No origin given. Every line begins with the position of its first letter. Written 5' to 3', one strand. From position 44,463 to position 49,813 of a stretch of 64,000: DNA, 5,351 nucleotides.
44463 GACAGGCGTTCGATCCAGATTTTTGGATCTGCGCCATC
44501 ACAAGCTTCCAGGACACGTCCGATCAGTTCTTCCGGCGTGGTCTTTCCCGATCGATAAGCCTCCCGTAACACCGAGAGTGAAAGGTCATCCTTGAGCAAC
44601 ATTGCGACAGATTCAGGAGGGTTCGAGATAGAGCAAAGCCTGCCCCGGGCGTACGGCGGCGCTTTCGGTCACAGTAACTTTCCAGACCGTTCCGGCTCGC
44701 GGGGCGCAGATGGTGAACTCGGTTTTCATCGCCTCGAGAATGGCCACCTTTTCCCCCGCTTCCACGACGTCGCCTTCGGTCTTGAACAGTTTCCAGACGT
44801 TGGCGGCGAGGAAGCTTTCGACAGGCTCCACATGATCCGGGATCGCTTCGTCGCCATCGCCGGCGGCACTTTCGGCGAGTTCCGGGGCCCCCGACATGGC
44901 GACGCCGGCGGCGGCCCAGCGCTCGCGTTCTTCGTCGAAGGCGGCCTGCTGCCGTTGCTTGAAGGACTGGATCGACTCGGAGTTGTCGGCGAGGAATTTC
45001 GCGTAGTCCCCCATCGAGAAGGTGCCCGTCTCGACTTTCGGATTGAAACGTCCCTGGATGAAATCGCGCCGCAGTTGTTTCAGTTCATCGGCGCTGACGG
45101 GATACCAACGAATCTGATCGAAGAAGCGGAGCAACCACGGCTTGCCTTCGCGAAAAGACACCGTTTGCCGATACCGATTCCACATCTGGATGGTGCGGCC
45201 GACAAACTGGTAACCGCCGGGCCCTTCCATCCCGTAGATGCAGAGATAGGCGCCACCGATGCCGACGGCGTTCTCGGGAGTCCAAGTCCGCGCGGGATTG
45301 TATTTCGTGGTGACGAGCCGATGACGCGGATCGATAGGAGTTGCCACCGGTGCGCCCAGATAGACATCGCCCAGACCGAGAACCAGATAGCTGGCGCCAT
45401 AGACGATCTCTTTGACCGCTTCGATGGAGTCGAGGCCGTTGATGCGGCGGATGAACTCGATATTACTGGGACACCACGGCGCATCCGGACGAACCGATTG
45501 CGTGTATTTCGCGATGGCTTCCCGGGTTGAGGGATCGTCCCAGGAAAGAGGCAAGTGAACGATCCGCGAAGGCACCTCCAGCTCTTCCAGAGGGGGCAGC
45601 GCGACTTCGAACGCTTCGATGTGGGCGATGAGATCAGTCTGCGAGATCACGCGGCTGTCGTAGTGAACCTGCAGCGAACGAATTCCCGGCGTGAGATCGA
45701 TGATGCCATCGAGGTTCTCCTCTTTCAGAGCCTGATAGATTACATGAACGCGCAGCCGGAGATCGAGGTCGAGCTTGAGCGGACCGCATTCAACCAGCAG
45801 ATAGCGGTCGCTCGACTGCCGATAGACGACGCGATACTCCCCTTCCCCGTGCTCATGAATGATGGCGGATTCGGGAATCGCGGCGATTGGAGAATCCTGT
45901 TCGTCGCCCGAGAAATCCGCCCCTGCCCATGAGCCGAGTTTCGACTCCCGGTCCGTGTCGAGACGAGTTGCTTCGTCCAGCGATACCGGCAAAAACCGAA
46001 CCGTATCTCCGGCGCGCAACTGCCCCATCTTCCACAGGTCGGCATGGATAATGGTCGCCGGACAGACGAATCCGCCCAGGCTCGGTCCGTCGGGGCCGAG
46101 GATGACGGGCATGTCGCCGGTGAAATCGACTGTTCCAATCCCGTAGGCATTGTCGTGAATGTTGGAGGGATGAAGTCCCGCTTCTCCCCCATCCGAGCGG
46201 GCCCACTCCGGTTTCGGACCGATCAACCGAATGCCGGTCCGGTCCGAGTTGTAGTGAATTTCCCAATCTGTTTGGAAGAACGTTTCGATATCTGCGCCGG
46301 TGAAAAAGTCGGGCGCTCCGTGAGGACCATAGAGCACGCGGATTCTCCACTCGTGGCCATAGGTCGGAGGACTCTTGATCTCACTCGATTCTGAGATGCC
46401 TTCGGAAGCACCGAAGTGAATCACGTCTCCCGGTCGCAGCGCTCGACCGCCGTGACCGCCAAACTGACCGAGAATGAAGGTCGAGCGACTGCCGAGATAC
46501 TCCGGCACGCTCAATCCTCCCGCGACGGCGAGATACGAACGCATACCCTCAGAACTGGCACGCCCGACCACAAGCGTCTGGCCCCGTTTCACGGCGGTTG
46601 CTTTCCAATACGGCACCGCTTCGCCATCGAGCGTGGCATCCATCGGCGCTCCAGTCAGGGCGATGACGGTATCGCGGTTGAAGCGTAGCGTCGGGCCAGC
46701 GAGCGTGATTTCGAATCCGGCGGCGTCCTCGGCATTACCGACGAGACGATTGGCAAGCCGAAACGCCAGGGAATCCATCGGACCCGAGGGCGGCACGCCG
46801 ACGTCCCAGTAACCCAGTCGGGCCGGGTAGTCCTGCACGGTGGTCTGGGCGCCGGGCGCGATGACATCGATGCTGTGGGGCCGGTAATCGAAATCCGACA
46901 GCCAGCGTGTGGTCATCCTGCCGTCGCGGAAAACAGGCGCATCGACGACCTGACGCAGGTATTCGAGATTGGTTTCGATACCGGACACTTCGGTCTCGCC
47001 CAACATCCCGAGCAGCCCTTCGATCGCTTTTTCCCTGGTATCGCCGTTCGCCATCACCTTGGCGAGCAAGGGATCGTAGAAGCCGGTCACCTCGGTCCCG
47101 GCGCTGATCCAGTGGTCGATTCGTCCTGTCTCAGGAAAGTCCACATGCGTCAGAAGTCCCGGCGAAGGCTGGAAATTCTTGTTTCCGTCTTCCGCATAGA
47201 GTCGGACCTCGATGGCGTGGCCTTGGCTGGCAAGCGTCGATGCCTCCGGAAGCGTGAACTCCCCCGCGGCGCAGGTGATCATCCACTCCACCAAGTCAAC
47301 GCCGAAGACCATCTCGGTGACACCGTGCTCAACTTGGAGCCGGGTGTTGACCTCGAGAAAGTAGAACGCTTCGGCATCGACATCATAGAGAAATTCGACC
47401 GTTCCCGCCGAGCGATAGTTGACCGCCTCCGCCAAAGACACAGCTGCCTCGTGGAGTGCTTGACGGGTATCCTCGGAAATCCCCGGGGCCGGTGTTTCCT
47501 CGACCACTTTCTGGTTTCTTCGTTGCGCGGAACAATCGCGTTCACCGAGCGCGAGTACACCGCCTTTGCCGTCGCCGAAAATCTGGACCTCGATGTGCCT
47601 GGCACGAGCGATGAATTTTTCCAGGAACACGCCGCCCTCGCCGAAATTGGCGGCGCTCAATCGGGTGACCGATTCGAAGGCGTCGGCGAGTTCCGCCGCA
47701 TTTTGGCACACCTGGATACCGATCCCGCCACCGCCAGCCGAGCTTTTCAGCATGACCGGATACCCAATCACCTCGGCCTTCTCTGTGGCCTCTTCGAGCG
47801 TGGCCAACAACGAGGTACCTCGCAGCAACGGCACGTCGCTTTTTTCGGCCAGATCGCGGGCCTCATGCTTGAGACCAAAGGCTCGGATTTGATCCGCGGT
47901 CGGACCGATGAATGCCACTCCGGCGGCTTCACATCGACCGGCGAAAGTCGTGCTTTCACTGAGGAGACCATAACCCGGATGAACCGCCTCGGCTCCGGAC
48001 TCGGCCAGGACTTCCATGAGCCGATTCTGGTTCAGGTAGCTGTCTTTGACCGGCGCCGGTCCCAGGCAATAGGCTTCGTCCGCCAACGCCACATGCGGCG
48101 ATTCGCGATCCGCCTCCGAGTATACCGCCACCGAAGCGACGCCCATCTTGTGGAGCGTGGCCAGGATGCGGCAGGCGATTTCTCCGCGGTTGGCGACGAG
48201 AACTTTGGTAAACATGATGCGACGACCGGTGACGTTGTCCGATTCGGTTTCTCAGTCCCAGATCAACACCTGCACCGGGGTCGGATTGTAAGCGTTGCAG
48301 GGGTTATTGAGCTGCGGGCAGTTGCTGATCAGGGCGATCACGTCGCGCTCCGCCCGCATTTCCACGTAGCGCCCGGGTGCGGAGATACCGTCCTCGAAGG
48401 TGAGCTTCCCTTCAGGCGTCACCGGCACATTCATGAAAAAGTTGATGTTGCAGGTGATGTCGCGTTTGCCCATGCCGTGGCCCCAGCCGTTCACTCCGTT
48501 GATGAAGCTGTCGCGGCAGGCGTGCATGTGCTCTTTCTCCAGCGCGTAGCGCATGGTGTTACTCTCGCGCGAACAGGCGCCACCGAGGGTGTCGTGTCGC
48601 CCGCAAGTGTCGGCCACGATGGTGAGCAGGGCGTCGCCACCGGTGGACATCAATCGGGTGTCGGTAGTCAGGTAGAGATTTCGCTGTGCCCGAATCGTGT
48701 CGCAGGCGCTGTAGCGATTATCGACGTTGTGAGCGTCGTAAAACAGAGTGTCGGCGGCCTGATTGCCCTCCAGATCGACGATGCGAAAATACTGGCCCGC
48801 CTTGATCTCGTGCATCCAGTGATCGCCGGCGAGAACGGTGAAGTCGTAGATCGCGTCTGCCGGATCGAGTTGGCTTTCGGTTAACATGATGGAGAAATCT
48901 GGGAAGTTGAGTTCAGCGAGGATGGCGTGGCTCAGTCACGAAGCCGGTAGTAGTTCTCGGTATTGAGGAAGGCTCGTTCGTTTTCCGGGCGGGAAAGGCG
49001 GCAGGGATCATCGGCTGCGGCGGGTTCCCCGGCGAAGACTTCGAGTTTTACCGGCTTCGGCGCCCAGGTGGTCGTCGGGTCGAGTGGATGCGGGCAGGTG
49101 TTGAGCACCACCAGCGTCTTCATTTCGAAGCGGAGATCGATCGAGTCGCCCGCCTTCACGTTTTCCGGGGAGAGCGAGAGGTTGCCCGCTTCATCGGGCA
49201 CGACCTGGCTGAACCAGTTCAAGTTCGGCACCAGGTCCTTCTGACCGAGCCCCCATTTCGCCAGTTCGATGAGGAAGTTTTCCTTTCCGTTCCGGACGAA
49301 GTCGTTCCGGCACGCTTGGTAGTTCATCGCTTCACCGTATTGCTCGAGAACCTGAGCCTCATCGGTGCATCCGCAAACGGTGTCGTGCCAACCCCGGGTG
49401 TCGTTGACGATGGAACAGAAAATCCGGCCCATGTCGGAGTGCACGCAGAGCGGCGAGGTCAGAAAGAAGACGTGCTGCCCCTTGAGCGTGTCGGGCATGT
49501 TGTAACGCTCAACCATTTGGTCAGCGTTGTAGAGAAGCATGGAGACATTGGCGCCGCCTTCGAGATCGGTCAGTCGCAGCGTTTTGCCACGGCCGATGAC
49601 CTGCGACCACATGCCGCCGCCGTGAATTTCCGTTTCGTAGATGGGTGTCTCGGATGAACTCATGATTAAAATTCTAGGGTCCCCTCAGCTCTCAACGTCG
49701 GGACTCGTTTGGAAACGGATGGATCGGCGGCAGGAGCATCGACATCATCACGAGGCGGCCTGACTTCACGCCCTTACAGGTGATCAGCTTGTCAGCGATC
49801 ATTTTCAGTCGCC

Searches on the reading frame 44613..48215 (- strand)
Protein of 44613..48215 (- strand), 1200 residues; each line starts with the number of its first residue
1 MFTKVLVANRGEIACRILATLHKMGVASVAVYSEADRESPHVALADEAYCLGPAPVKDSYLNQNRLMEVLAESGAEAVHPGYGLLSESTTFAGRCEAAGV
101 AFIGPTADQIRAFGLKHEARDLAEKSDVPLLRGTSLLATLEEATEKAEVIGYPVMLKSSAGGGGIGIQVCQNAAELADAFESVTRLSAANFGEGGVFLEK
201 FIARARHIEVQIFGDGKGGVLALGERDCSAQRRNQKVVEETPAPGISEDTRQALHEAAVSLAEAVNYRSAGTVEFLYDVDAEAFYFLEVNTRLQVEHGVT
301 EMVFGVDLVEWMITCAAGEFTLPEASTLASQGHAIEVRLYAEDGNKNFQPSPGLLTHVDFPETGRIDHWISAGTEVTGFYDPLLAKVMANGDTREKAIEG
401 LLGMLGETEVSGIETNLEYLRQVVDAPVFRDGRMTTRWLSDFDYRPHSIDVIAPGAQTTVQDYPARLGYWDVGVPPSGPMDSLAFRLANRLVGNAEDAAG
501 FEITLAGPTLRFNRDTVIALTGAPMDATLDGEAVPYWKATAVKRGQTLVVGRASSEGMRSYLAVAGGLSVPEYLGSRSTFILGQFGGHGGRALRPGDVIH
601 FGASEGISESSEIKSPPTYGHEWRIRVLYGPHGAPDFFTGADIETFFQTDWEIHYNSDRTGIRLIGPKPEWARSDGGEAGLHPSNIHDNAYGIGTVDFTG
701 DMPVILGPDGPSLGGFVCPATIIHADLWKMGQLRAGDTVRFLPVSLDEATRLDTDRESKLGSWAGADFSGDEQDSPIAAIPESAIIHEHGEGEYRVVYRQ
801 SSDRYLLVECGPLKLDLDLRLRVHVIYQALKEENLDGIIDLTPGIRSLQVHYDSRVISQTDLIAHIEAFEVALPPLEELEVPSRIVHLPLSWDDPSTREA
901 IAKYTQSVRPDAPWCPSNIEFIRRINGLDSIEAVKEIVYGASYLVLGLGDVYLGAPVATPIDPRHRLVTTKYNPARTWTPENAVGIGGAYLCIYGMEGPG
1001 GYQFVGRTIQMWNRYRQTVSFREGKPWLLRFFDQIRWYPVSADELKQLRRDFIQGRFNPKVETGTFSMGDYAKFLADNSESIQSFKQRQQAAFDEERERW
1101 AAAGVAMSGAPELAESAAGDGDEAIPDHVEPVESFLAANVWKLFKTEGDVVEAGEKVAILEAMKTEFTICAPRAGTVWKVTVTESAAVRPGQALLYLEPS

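Call 3: search_protein_families(library=pfam, proteins=[window:44613-48215:-], max_evalue=0.01)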
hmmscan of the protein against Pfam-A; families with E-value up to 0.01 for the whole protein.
window:44613-48215:- (1200 aa): 9 families
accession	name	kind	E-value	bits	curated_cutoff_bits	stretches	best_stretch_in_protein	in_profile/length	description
PF02626.20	CT_A_B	-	9.2e-101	337.3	25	1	472-741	1-259/261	Carboxyltransferase domain, subdomain A and B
PF02786.22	CPSase_L_D2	-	7e-64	215.7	19.8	1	116-319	2-206/211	Carbamoyl-phosphate synthase L chain, ATP binding domain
PF00289.28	Biotin_carb_N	-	8.2e-41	139.4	25.5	1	1-110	1-110/110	Biotin carboxylase, N-terminal domain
PF02682.21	CT_C_D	-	2.2e-40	138.9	22.1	1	798-1019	3-199/202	Carboxyltransferase domain, subdomain C and D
PF02785.25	Biotin_carb_C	-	7.8e-31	106.8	32.4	1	336-440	1-107/108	Biotin carboxylase C-terminal domain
PF07478.18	Dala_Dala_lig_C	-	3.8e-12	46.6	24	1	132-291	17-174/204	D-ala D-ala ligase C-terminus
PF00364.28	Biotin_lipoyl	-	5.4e-12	45.8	22.1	1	1138-1196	14-72/73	Biotin-requiring enzyme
PF02222.28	ATP-grasp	-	4.4e-05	23.6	27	1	137-292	16-162/179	ATP-grasp domain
PF08443.16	RimK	-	0.0019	18.3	21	1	136-313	23-185/188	RimK-like ATP-grasp domain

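Call 4: search_protein_families(library=ncbifam, proteins=[window:44613-48215:-], max_evalue=0.01)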
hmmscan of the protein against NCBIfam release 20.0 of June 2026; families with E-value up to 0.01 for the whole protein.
window:44613-48215:- (1200 aa): 54 families (the best 25 are shown)
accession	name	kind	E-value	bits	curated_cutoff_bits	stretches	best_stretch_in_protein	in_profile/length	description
TIGR02712.1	urea_carbox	equivalog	0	1849.5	1303.85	1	2-1197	1-1200/1201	urea carboxylase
NF009554.0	PRK12999.1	equivalog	2.9e-157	525.5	965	2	2-440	5-453/1147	pyruvate carboxylase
NF006367.0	PRK08591.1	subfamily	2.6e-153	511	597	1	1-441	1-443/451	acetyl-CoA carboxylase biotin carboxylase subunit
NF006406.0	PRK08654.1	equivalog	7.4e-146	486.5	739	1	1-441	1-442/499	acetyl-CoA carboxylase biotin carboxylase subunit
NF009471.0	PRK12833.1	equivalog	2.7e-145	484.5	686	1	3-441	6-446/467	acetyl-CoA carboxylase biotin carboxylase subunit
TIGR00514.1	accC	equivalog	5.4e-143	477.1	626.5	1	1-441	1-443/449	acetyl-CoA carboxylase biotin carboxylase subunit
NF004085.0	PRK05586.1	equivalog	1e-138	463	723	1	1-441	1-443/448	acetyl-CoA carboxylase biotin carboxylase subunit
TIGR01235.1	pyruv_carbox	equivalog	2.9e-138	462.2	1114.45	2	4-441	1-450/1143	pyruvate carboxylase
NF005525.0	PRK07178.1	equivalog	5.9e-127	424.1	768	1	1-440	1-440/471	acetyl-CoA carboxylase biotin carboxylase subunit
NF006286.0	PRK08462.1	equivalog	3.2e-126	421.8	740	1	3-440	5-442/445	acetyl-CoA carboxylase biotin carboxylase subunit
NF006287.0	PRK08463.1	equivalog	8.3e-124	414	775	1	1-439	1-441/479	acetyl-CoA carboxylase subunit A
TIGR00724.1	urea_amlyse_rel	domain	3.3e-99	331.9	230.2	1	449-761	2-305/315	5-oxoprolinase/urea amidolyase family protein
NF045499.1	PxpC_5OPro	equivalog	3.4e-57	194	500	1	450-760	3-299/306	5-oxoprolinase subunit PxpC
NF006079.0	PRK08225.1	equivalog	1.5e-14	53.8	95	1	1132-1198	4-70/70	acetyl-CoA carboxylase biotin carboxyl carrier protein subunit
TIGR01369.1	CPSaseII_lrg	equivalog_domain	1.6e-14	52.5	1027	1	90-323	644-871/1052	carbamoyl-phosphate synthase (glutamine-hydrolyzing) large subunit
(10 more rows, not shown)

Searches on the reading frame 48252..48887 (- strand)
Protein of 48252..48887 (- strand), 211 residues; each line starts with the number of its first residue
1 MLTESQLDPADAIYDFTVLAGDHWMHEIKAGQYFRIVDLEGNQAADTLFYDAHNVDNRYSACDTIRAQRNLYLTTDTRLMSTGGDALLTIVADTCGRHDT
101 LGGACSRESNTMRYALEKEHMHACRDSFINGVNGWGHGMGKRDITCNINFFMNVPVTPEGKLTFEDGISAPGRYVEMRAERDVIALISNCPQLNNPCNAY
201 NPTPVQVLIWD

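Call 3: search_protein_families(library=pfam, proteins=[window:48252-48887:-], max_evalue=0.01)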
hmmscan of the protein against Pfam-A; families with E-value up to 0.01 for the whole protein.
window:48252-48887:- (211 aa): 1 family
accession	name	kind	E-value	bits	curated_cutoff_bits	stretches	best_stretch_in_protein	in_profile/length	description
PF09347.15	DUF1989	-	9.9e-67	224.2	27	1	17-184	2-168/168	Domain of unknown function (DUF1989)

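Call 4: search_protein_families(library=ncbifam, proteins=[window:48252-48887:-], max_evalue=0.01)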
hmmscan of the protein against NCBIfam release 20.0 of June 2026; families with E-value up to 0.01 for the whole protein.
window:48252-48887:- (211 aa): 3 families
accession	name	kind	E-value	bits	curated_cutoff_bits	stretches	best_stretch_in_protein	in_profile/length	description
TIGR03424.1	urea_degr_1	equivalog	7.4e-100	332.5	284.7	1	12-210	2-198/198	urea amidolyase associated protein UAAP2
TIGR03425.1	urea_degr_2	hypoth_equivalog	2e-49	167.9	205.95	1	13-210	2-203/233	urea amidolyase associated protein UAAP1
NF053776.1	TmaoDeMthMsil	equivalog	7.6e-28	97.4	1100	1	10-211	161-363/763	trimethylamine N-oxide demethylase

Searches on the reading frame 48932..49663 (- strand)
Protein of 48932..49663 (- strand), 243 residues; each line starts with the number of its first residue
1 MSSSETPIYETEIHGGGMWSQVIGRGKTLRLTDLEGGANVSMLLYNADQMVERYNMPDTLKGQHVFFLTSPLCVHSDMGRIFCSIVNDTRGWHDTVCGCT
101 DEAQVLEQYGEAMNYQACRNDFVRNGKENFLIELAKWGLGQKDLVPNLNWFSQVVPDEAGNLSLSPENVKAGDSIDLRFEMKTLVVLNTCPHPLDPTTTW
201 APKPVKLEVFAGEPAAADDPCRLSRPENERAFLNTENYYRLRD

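Call 3: search_protein_families(library=pfam, proteins=[window:48932-49663:-], max_evalue=0.01)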
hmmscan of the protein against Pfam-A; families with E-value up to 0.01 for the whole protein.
window:48932-49663:- (243 aa): 1 family
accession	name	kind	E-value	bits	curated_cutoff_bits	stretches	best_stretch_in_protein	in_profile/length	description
PF09347.15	DUF1989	-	2.7e-54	183.8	27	1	12-184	2-168/168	Domain of unknown function (DUF1989)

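Call 4: search_protein_families(library=ncbifam, proteins=[window:48932-49663:-], max_evalue=0.01)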
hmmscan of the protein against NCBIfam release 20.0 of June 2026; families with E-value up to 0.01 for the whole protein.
window:48932-49663:- (243 aa): 3 families
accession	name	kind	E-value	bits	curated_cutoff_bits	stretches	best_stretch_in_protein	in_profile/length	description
TIGR03425.1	urea_degr_2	hypoth_equivalog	5.9e-98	326.7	205.95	1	8-239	2-232/233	urea amidolyase associated protein UAAP1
TIGR03424.1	urea_degr_1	equivalog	1.6e-39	135.6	284.7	1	8-209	3-197/198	urea amidolyase associated protein UAAP2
NF053776.1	TmaoDeMthMsil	equivalog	1.1e-09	37.3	1100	1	82-213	244-365/763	trimethylamine N-oxide demethylase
